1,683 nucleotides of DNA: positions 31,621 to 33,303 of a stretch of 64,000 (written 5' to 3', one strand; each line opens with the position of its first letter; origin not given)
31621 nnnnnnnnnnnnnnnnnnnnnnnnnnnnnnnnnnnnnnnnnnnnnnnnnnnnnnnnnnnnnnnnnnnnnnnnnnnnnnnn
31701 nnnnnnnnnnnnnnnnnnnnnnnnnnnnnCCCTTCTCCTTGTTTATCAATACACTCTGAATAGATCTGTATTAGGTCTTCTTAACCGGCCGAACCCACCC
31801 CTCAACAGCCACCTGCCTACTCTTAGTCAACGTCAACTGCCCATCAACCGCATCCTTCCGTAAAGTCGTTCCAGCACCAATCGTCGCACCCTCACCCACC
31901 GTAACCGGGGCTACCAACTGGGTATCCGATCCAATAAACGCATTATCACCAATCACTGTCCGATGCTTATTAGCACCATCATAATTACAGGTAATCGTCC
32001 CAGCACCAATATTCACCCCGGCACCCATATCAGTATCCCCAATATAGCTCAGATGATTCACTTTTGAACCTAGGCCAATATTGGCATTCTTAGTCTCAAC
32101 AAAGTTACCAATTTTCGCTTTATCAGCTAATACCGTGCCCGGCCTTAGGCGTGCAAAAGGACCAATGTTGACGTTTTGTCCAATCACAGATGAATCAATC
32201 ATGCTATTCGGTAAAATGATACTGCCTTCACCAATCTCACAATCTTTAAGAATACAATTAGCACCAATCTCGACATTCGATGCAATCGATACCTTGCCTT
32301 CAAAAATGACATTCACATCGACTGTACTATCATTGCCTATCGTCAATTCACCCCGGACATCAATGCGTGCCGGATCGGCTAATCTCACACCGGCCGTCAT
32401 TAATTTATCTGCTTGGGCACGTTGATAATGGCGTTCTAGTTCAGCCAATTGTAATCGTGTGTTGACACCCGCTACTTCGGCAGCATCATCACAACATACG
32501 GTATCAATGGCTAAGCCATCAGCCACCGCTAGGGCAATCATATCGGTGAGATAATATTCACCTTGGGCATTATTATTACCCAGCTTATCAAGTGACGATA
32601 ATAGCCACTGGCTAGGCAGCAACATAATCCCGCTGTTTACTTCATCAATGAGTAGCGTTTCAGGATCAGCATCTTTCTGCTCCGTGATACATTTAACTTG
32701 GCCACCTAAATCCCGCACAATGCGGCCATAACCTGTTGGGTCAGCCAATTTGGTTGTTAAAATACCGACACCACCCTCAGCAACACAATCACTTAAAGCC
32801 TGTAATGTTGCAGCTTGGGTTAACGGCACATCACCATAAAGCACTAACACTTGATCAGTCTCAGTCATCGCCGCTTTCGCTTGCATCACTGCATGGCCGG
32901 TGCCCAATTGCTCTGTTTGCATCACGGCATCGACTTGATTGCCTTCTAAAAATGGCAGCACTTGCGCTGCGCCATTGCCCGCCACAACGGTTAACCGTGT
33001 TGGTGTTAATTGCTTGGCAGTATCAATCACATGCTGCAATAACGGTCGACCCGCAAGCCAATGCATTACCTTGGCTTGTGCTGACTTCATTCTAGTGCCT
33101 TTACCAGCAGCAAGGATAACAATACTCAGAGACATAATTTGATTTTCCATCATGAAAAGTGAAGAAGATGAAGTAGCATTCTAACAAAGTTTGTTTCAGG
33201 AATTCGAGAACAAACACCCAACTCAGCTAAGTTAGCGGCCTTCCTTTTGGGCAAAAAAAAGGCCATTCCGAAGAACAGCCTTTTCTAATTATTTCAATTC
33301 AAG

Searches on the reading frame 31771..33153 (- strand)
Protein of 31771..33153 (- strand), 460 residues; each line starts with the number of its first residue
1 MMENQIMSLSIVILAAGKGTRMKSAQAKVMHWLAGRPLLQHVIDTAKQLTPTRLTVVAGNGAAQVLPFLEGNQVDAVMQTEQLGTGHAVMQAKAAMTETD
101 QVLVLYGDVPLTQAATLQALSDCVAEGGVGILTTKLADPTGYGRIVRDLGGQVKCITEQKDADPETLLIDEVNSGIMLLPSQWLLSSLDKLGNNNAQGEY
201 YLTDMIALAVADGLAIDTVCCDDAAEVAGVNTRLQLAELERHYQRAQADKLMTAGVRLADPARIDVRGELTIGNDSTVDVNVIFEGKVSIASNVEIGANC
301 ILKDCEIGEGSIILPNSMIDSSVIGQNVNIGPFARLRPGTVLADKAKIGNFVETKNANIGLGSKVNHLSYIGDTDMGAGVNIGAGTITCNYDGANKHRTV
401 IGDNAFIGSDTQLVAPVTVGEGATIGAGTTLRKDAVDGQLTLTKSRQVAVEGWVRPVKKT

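Call 3: search_protein_families(library=pfam, proteins=[window:31771-33153:-], max_evalue=1)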
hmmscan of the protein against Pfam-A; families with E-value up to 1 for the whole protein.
window:31771-33153:- (460 aa): 13 families
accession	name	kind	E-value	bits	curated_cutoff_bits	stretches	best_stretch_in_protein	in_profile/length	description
PF00132.30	Hexapep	-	2.1e-28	97.3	27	4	399-433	2-36/36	Bacterial transferase hexapeptide (six repeats)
PF12804.13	NTP_transf_3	-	6.3e-20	72.4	27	1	12-133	2-120/160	MobA-like NTP transferase domain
PF25084.1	LbH_EIF2B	-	5.1e-14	52.6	54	3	265-352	17-103/105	EIF2B subunit epsilon LbH domain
PF00483.29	NTP_transferase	-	2.3e-13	50.7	21.2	1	12-214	3-214/245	Nucleotidyl transferase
PF14602.12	Hexapep_2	-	5.3e-08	32.9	27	1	399-431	2-32/34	Hexapeptide repeat of succinyl-transferase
PF24894.1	Hexapep_GlmU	-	2.3e-06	28.1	23.3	1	304-372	18-84/104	GlmU-like, C-terminal hexapeptide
PF01128.25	IspD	-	2.3e-06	28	27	1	11-125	3-118/221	2-C-methyl-D-erythritol 4-phosphate cytidylyltransferase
PF25087.1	GMPPB_C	-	3.6e-05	23.9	39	1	315-360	3-49/110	GMPPB C-terminal domain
PF02348.25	CTP_transf_3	-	0.0026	18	22.6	1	27-127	15-117/217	Cytidylyltransferase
PF07959.18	Fucose_pyrophosphorylase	-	0.08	12.3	34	1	288-319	307-340/418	Fucose pyrophosphorylase domain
PF01983.22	CofC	-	0.15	11.7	22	1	38-122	33-111/217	Guanylyl transferase CofC like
PF21711.3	DCTN5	-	0.26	11.4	40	0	270-318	91-139/182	Dynactin subunit 5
PF16314.11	DUF4954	-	0.53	9.3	26.2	1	305-383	174-255/433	Domain of unknown function (DUF4954)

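Call 31: list_cluster_members(proteins=[P0001, window:31774-33153:-, window:29673-30482:+])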
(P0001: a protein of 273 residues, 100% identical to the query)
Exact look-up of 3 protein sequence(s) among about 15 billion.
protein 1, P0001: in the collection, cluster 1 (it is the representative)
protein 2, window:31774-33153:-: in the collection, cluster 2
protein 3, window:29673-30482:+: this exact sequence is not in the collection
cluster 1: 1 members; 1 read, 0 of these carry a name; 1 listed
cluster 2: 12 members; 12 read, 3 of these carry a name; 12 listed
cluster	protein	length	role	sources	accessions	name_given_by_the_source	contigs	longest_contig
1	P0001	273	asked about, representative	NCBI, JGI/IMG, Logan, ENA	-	-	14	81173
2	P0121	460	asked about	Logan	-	-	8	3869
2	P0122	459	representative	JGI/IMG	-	bifunctional UDP-N-acetylglucosamine pyrophosphorylase / glucosamine-1-phosphate ...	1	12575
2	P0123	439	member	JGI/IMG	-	bifunctional UDP-N-acetylglucosamine pyrophosphorylase/glucosamine-1-phosphate ...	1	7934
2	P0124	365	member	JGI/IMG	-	bifunctional UDP-N-acetylglucosamine pyrophosphorylase/glucosamine-1-phosphate ...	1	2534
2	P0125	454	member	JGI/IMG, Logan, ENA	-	-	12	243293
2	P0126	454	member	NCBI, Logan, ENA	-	-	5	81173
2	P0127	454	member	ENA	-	-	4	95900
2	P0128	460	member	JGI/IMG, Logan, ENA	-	-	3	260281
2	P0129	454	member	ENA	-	-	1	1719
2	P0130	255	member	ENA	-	-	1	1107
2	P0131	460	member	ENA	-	-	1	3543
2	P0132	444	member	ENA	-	-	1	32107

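Call 45: find_homologous_proteins(query=window:31774-33153:-, max_evalue=1e-100)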
Query window:31774-33153:- (460 aa): 7996 proteins with E <= 1e-100 among 8000 candidates; the best 120 are listed.
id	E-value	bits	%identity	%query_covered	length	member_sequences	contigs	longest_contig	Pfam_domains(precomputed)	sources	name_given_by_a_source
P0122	9.7e-280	946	95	99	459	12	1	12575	PF00483.30,PF01128.26,PF14602.13,PF00132.31,PF25087.2,PF25084.2,PF24894.2,PF12804.14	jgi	jgi:bifunctional UDP-N-acetylglucosamine pyrophosphorylase / glucosamine-1-phosphate N-acetyltransfe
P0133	1.0e-269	913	93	100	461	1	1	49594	PF00483.30,PF01128.26,PF14602.13,PF00132.31,PF25087.2,PF25084.2,PF12804.14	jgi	jgi:bifunctional UDP-N-acetylglucosamine pyrophosphorylase/glucosamine-1-phosphate N-acetyltransfera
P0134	8.3e-268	906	92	98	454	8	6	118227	PF00483.30,PF01128.26,PF14602.13,PF00132.31,PF25087.2,PF25084.2,PF24894.2,PF12804.14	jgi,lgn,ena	jgi:bifunctional UDP-N-acetylglucosamine pyrophosphorylase/glucosamine-1-phosphate N-acetyltransfera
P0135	6.9e-265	897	91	98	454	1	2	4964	PF00483.30,PF01128.26,PF14602.13,PF00132.31,PF25087.2,PF25084.2,PF12804.14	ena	-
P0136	1.7e-262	889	90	98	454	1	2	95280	PF00483.30,PF01128.26,PF14602.13,PF00132.31,PF25087.2,PF25084.2,PF24894.2,PF12804.14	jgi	jgi:bifunctional UDP-N-acetylglucosamine pyrophosphorylase/glucosamine-1-phosphate N-acetyltransfera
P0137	1.1e-260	883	90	98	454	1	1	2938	PF00483.30,PF01128.26,PF14602.13,PF00132.31,PF25087.2,PF25084.2,PF24894.2,PF12804.14,PF02348.26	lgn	-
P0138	1.6e-257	873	89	98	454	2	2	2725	PF00483.30,PF01128.26,PF14602.13,PF00132.31,PF25087.2,PF25084.2,PF12804.14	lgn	-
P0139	7.6e-256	867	88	98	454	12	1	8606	PF00483.30,PF01128.26,PF14602.13,PF00132.31,PF25087.2,PF25084.2,PF12804.14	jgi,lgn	jgi:bifunctional UDP-N-acetylglucosamine pyrophosphorylase/glucosamine-1-phosphate N-acetyltransfera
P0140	4.6e-255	864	88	98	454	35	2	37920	PF00483.30,PF01128.26,PF14602.13,PF00132.31,PF25087.2,PF25084.2,PF12804.14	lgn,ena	-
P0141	5.3e-253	858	87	98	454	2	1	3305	PF00483.30,PF14602.13,PF00132.31,PF25087.2,PF25084.2,PF24894.2,PF12804.14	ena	-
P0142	5.5e-250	848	86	98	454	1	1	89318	PF00483.30,PF01128.26,PF14602.13,PF00132.31,PF25087.2,PF25084.2,PF24894.2,PF12804.14,PF02348.26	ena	-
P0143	1.0e-249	847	85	98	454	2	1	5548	PF00483.30,PF01128.26,PF14602.13,PF00132.31,PF25087.2,PF25084.2,PF12804.14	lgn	-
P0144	1.4e-248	843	85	98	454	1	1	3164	PF00483.30,PF01128.26,PF14602.13,PF00132.31,PF25087.2,PF25084.2,PF24894.2,PF12804.14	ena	-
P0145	7.5e-248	841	85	98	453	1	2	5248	PF00483.30,PF01128.26,PF14602.13,PF00132.31,PF25087.2,PF25084.2,PF24894.2,PF12804.14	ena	-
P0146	1.0e-247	840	85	98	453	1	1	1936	PF00483.30,PF01128.26,PF14602.13,PF00132.31,PF25087.2,PF25084.2,PF24894.2,PF12804.14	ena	-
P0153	1.7e-233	793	81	98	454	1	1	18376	PF00483.30,PF01128.26,PF14602.13,PF00132.31,PF25087.2,PF25084.2,PF12804.14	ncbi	-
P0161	8.2e-226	768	79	98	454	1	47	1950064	PF00483.30,PF01128.26,PF14602.13,PF00132.31,PF25087.2,PF25084.2,PF24894.2,PF12804.14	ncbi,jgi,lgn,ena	-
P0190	9.7e-212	722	75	98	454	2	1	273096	PF00483.30,PF01128.26,PF14602.13,PF00132.31,PF25087.2,PF25084.2,PF12804.14,PF02348.26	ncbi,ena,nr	ncbi:MAG: bifunctional UDP-N-acetylglucosamine diphosphorylase/glucosamine-1-phosphate N-acetyltrans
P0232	8.7e-209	712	73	98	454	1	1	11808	PF00483.30,PF01128.26,PF14602.13,PF00132.31,PF25087.2,PF25084.2,PF12804.14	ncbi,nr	ncbi:MAG: UDP-N-acetylglucosamine diphosphorylase/glucosamine-1-phosphate N-acetyltransferase [Methy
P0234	1.5e-208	711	74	98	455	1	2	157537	PF00483.30,PF01128.26,PF14602.13,PF00132.31,PF25087.2,PF25084.2,PF24894.2,PF12804.14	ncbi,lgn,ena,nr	ncbi:MAG: UDP-N-acetylglucosamine diphosphorylase/glucosamine-1-phosphate N-acetyltransferase [Methy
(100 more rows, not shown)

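Call 46: find_encoding_contigs(protein=P0134, flank=3500, max_places=4)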
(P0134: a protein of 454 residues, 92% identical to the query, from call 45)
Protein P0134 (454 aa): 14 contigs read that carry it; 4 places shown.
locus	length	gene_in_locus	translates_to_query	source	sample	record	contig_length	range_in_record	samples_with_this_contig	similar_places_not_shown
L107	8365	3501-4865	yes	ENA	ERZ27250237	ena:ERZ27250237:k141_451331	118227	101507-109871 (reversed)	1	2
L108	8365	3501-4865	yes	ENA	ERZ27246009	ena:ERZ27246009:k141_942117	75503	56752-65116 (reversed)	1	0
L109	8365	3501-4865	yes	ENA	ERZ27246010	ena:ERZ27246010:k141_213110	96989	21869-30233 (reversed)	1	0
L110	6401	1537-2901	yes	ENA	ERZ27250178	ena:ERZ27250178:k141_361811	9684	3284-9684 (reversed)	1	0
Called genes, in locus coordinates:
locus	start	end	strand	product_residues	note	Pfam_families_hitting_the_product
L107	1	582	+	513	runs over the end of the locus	PF02874:ATP-synt_ab_N, PF00006:ATP-synt_ab, PF00306:ATP-synt_ab_C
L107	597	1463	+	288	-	PF00231:ATP-synt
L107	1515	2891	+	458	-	PF02874:ATP-synt_ab_N, PF00006:ATP-synt_ab, PF22919:ATP-synt_VA_C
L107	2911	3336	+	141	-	PF02823:ATP-synt_DE_N, PF00401:ATP-synt_DE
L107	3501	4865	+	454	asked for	PF00483:NTP_transferase, PF01128:IspD (weak), PF12804:NTP_transf_3, PF25084:LbH_EIF2B, PF24894:Hexapep_GlmU (faint), PF25087:GMPPB_C, PF00132:Hexapep, PF14602:Hexapep_2 (weak)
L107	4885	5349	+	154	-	PF14279:HNH_5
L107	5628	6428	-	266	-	PF09955:DUF2189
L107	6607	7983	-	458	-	PF00089:Trypsin, PF13365:Trypsin_2, PF00595:PDZ, PF04495:GRASP55_65 (faint), PF13180:PDZ_2, PF17820:PDZ_6, PF13180:PDZ_2, PF17820:PDZ_6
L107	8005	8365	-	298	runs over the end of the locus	PF00226:DnaJ, PF01556:DnaJ_C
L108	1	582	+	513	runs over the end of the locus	PF02874:ATP-synt_ab_N, PF00006:ATP-synt_ab, PF00306:ATP-synt_ab_C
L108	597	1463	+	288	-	PF00231:ATP-synt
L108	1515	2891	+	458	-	PF02874:ATP-synt_ab_N, PF00006:ATP-synt_ab, PF22919:ATP-synt_VA_C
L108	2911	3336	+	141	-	PF02823:ATP-synt_DE_N, PF00401:ATP-synt_DE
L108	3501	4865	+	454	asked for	PF00483:NTP_transferase, PF01128:IspD (weak), PF12804:NTP_transf_3, PF25084:LbH_EIF2B, PF24894:Hexapep_GlmU (faint), PF25087:GMPPB_C, PF00132:Hexapep, PF14602:Hexapep_2 (weak)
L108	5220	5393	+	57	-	-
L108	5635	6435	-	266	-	PF09955:DUF2189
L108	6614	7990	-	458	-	PF00089:Trypsin, PF13365:Trypsin_2, PF00595:PDZ, PF04495:GRASP55_65 (faint), PF13180:PDZ_2, PF17820:PDZ_6, PF13180:PDZ_2, PF17820:PDZ_6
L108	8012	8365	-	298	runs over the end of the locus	PF00226:DnaJ, PF01556:DnaJ_C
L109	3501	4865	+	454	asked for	PF00483:NTP_transferase, PF01128:IspD (weak), PF12804:NTP_transf_3, PF25084:LbH_EIF2B, PF24894:Hexapep_GlmU (faint), PF25087:GMPPB_C, PF00132:Hexapep, PF14602:Hexapep_2 (weak)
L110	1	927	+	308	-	?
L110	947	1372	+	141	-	PF02823:ATP-synt_DE_N, PF00401:ATP-synt_DE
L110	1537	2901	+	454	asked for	PF00483:NTP_transferase, PF01128:IspD (weak), PF12804:NTP_transf_3, PF25084:LbH_EIF2B, PF24894:Hexapep_GlmU (faint), PF25087:GMPPB_C, PF00132:Hexapep, PF14602:Hexapep_2 (weak)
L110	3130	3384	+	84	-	-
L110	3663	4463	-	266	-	PF09955:DUF2189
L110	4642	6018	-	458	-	PF00089:Trypsin, PF13365:Trypsin_2, PF00595:PDZ, PF04495:GRASP55_65 (faint), PF13180:PDZ_2, PF17820:PDZ_6, PF13180:PDZ_2, PF17820:PDZ_6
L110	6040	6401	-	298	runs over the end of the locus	PF00226:DnaJ, PF01556:DnaJ_C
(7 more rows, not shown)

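Call 47: find_encoding_contigs(protein=P0142, flank=3500, max_places=3)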
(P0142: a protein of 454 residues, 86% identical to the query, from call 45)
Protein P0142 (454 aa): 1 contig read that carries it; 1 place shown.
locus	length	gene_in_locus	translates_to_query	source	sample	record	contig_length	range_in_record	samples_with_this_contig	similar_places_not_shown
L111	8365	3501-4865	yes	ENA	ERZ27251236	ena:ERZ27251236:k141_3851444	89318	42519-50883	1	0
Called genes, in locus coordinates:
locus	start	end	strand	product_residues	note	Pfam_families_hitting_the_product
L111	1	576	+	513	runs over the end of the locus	PF02874:ATP-synt_ab_N, PF00006:ATP-synt_ab, PF00306:ATP-synt_ab_C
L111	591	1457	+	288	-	PF00231:ATP-synt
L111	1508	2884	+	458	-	PF02874:ATP-synt_ab_N, PF00006:ATP-synt_ab, PF22919:ATP-synt_VA_C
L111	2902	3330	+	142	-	PF02823:ATP-synt_DE_N, PF00401:ATP-synt_DE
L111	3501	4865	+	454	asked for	PF00483:NTP_transferase, PF01128:IspD, PF02348:CTP_transf_3 (weak), PF12804:NTP_transf_3, PF25084:LbH_EIF2B, PF25087:GMPPB_C, PF00132:Hexapep, PF14602:Hexapep_2 (weak), +1 more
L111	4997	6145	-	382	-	PF02661:Fic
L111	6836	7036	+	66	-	-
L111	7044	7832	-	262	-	PF09955:DUF2189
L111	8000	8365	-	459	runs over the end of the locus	PF00089:Trypsin, PF13365:Trypsin_2, PF00595:PDZ, PF13180:PDZ_2, PF17820:PDZ_6, PF13180:PDZ_2, PF17820:PDZ_6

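Call 48: find_encoding_contigs(protein=P0161, flank=3500, max_places=4)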
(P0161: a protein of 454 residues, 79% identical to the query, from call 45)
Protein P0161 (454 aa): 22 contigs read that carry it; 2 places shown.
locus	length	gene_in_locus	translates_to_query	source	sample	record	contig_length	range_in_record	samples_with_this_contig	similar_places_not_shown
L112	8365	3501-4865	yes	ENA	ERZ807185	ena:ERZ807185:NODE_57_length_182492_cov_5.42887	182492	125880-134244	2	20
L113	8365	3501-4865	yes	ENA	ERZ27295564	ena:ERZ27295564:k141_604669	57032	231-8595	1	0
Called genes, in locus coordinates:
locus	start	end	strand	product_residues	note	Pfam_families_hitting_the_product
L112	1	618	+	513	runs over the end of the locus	PF02874:ATP-synt_ab_N, PF00006:ATP-synt_ab, PF00306:ATP-synt_ab_C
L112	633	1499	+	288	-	PF00231:ATP-synt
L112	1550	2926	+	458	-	PF02874:ATP-synt_ab_N, PF00006:ATP-synt_ab, PF22919:ATP-synt_VA_C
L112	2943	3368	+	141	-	PF02823:ATP-synt_DE_N, PF00401:ATP-synt_DE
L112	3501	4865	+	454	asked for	PF00483:NTP_transferase, PF01128:IspD, PF12804:NTP_transf_3, PF25084:LbH_EIF2B, PF24894:Hexapep_GlmU (faint), PF25087:GMPPB_C, PF00132:Hexapep, PF14602:Hexapep_2 (weak)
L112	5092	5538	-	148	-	PF10116:Host_attach, PF18854:baeRF_family10 (weak), PF18856:baeRF_family12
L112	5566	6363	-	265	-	PF09955:DUF2189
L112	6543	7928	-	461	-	PF00089:Trypsin, PF13365:Trypsin_2, PF00595:PDZ, PF12812:PDZ_1 (faint), PF13180:PDZ_2, PF17820:PDZ_6, PF13180:PDZ_2, PF17820:PDZ_6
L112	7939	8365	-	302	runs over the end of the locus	PF00226:DnaJ, PF01556:DnaJ_C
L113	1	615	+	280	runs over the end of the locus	?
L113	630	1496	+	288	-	PF00231:ATP-synt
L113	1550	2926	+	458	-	PF02874:ATP-synt_ab_N, PF00006:ATP-synt_ab, PF22919:ATP-synt_VA_C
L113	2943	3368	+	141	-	PF02823:ATP-synt_DE_N, PF00401:ATP-synt_DE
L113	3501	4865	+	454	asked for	PF00483:NTP_transferase, PF01128:IspD, PF12804:NTP_transf_3, PF25084:LbH_EIF2B, PF24894:Hexapep_GlmU (faint), PF25087:GMPPB_C, PF00132:Hexapep, PF14602:Hexapep_2 (weak)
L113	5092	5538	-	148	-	PF10116:Host_attach, PF18854:baeRF_family10 (weak), PF18856:baeRF_family12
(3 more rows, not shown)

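Call 87: list_cluster_members(proteins=[P0234, P0232, P0190, P0161, P0153])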
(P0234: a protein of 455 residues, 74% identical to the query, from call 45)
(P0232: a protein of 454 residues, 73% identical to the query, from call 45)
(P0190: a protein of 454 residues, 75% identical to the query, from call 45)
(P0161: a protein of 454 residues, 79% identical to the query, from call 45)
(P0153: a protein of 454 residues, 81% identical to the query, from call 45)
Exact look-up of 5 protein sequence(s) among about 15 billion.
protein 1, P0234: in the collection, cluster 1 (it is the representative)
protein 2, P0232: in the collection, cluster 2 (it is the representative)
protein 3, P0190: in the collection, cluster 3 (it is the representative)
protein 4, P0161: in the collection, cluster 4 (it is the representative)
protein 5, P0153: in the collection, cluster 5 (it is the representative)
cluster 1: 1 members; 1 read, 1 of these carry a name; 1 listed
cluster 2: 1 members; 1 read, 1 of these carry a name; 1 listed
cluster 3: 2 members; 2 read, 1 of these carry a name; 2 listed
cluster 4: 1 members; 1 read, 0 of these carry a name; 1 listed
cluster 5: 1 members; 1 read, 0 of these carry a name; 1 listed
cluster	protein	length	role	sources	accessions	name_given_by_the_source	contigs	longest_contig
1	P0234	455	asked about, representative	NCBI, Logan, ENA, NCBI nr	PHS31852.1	MAG: UDP-N-acetylglucosamine diphosphorylase/glucosamine-1-phosphate N-acetyltransferase ...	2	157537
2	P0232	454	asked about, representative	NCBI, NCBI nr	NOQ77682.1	MAG: UDP-N-acetylglucosamine diphosphorylase/glucosamine-1-phosphate N-acetyltransferase ... | UDP-N-acetylglucosamine diphosphorylase/glucosamine-1-phosphate N-acetyltransferase ...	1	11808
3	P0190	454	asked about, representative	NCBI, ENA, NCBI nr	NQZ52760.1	MAG: bifunctional UDP-N-acetylglucosamine diphosphorylase/glucosamine-1-phosphate ... | bifunctional UDP-N-acetylglucosamine diphosphorylase/glucosamine-1-phosphate ...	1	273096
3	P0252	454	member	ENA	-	-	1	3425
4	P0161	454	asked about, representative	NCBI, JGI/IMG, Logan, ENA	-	-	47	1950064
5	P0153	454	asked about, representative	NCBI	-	-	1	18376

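Call 89: search_protein_families(library=padloc, proteins=[L099:7529-8347:+, L107:4885-5346:+, L111:5000-6145:-, L112:5095-5538:-], max_evalue=0.001)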
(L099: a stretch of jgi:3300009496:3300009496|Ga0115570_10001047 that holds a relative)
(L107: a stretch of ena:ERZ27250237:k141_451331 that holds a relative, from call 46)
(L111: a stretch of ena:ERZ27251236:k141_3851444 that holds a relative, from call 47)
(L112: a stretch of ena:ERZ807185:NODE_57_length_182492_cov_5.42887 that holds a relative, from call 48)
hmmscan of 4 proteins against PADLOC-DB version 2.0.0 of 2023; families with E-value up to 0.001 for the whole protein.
L099:7529-8347:+ (273 aa): 6 families
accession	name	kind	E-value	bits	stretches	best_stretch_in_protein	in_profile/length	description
PDLC02334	AbiTii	-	2.1e-34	117.5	1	2-161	26-183/185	AbiTii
PDLC04448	PDC-M14B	-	2.9e-10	38.2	1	153-263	144-255/275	-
PDLC04453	PDC-M14B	-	1.2e-09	36.1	1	164-269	158-265/276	-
PDLC04449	PDC-M14B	-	4.6e-07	27.6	1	169-264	160-253/267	-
PDLC04451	PDC-M14B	-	4.3e-06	24.7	1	162-264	155-251/261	-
PDLC02333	AbiTi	-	1.2e-05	23.5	1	166-271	4-112/114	AbiTi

L107:4885-5346:+ (154 aa): 21 families
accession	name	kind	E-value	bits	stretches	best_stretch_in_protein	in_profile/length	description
PDLC00342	PtuB1|PtuB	-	5.7e-08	30.5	1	40-100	39-101/247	Unknown function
PDLC00315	PtuB1|PtuB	-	1.7e-07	29.3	1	40-100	22-81/227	Unknown function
PDLC04259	PDC-M01B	-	2.7e-07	28.8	1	41-98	88-141/277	-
PDLC00337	PtuB1|PtuB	-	1.6e-06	26.2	1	39-98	47-107/216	Unknown function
PDLC00336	PtuB1|PtuB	-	2.7e-06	25.2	1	42-106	57-122/250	Unknown function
PDLC00348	PtuB1|PtuB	-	8e-06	23.5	1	40-97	44-102/198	Unknown function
PDLC00351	PtuB1|PtuB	-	1.1e-05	23.7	1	40-98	48-108/195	Unknown function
PDLC04266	PDC-M01B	-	1.3e-05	22.9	1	36-100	84-142/281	-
PDLC04262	PDC-M01B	-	1.4e-05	23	1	48-98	79-126/259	-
PDLC04248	PDC-M01B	-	2.3e-05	22.4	1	47-98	33-81/216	-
PDLC04264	PDC-M01B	-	3.3e-05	21.8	1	42-98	93-147/282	-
PDLC04251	PDC-M01B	-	0.00011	19.7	1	48-98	98-145/279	-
PDLC00321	PtuB1|PtuB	-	0.00012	19.9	1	42-122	33-111/223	Unknown function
PDLC00332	PtuB1|PtuB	-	0.00014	19.8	1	38-96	37-103/212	Unknown function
PDLC00328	PtuB1|PtuB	-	0.00019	19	0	79-98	101-120/295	Unknown function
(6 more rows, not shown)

L111:5000-6145:- (382 aa): 7 families
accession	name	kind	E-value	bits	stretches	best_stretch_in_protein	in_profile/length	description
PDLC03963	SoFic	-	5.2e-48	162.3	1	24-357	32-351/361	-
PDLC04840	PDC-S04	-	2.9e-20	71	1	60-247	19-202/227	-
PDLC04836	PDC-S04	-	7.2e-17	59.4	1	59-247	32-215/244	-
PDLC04837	PDC-S04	-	2.3e-16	57.8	1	60-214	33-186/234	-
PDLC04966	PDC-S24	-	6.8e-14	49.6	1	108-243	229-367/497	-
PDLC04839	PDC-S04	-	1.1e-12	46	1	88-218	36-166/205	-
PDLC04838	PDC-S04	-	5.5e-06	24.3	1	147-221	93-172/209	-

L112:5095-5538:- (148 aa): 0 families
